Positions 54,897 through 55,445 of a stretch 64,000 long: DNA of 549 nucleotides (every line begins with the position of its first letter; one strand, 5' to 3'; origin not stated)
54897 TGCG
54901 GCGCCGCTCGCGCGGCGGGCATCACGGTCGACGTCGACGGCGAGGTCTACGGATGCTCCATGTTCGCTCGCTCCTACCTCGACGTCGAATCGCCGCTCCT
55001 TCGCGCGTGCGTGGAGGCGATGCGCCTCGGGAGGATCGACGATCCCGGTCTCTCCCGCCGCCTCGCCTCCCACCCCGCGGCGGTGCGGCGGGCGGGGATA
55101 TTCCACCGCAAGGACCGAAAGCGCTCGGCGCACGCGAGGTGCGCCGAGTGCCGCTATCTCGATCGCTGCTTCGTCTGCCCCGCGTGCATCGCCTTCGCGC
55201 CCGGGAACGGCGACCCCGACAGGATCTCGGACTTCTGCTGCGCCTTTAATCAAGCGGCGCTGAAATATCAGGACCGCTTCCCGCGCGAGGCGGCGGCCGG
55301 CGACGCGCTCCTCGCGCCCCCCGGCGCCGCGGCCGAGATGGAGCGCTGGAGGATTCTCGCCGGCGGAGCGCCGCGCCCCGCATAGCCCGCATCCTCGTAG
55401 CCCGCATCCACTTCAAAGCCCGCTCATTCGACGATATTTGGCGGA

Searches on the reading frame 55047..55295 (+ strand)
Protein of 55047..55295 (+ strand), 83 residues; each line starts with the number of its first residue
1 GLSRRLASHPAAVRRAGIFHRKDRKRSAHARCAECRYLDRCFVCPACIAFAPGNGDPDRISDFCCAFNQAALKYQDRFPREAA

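Call 37: find_related_loci(query=A3, collection=metagenome_contigs, flank=4500)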
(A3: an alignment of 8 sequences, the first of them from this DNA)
Query A3 (83 aa) in metagenome_contigs; peptide patterns used: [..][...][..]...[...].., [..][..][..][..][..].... (x = any residue, [..] = any of these).
100 stretches matched a pattern; 14 encode a relative of the query (tblastn E <= 1e-3); 14 distinct loci.
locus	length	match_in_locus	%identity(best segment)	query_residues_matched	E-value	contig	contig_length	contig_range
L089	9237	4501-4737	73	1-79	2e-39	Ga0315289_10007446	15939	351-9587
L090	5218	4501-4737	73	1-79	2e-39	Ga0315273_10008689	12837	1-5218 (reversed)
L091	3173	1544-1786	70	1-81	7e-38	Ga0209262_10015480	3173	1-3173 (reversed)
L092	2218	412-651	71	1-80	9e-36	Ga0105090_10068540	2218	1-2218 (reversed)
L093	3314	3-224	73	8-81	2e-34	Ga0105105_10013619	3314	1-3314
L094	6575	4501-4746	63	2-83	1e-32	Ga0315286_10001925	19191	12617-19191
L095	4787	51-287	62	1-79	3e-30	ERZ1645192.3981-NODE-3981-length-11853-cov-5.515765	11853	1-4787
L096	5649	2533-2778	54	2-83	7e-29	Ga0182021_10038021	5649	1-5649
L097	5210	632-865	53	2-79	1e-26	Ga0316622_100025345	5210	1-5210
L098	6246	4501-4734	51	2-79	1e-25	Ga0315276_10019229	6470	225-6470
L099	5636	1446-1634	52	16-78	3e-20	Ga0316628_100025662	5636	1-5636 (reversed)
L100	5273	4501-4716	46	7-78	1e-17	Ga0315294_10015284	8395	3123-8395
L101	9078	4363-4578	46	7-78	1e-17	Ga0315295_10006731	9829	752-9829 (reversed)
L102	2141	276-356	63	57-83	2e-9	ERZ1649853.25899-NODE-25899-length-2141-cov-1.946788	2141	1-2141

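Call 87: search_protein_families(library=padloc, proteins=[L089:496-3096:+], max_evalue=0.001)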
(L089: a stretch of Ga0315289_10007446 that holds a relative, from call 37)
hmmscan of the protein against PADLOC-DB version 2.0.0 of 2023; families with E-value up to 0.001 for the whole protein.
L089:496-3096:+ (867 aa): 35 families (the best 25 are shown)
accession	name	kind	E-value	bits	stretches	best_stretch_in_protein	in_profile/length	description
PDLC04042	PD-T4-6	-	3.4e-92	307.2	1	9-277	8-278/292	-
PDLC04060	PD-T4-6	-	1.8e-91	305.5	1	9-277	7-275/486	-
PDLC04053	PD-T4-6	-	1.4e-88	295.3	1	6-280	5-280/311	-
PDLC04061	PD-T4-6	-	4e-87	291.8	1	10-275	16-287/510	-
PDLC04043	PD-T4-6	-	2.4e-84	282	1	9-321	14-340/452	-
PDLC04057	PD-T4-6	-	1.4e-82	276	1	5-271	2-271/443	-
PDLC04047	PD-T4-6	-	4.5e-82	273.8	1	7-273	7-274/327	-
PDLC04048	PD-T4-6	-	2.9e-77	258.4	1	5-270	4-271/354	-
PDLC04039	PD-T4-6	-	1.3e-76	256.5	1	2-269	6-273/458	-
PDLC04040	PD-T4-6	-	3.2e-73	245.3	1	18-271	2-265/547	-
PDLC04054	PD-T4-6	-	8.2e-73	243.8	1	5-279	5-281/347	-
PDLC04138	mad6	-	2.3e-72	242.9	1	6-277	47-319/659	mads_6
PDLC04052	PD-T4-6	-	1.4e-71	240.2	1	10-272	9-277/496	-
PDLC04041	PD-T4-6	-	7.8e-68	227.7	1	7-312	25-309/443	-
PDLC04064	PD-T4-6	-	5.2e-64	214.5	1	6-270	16-279/369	-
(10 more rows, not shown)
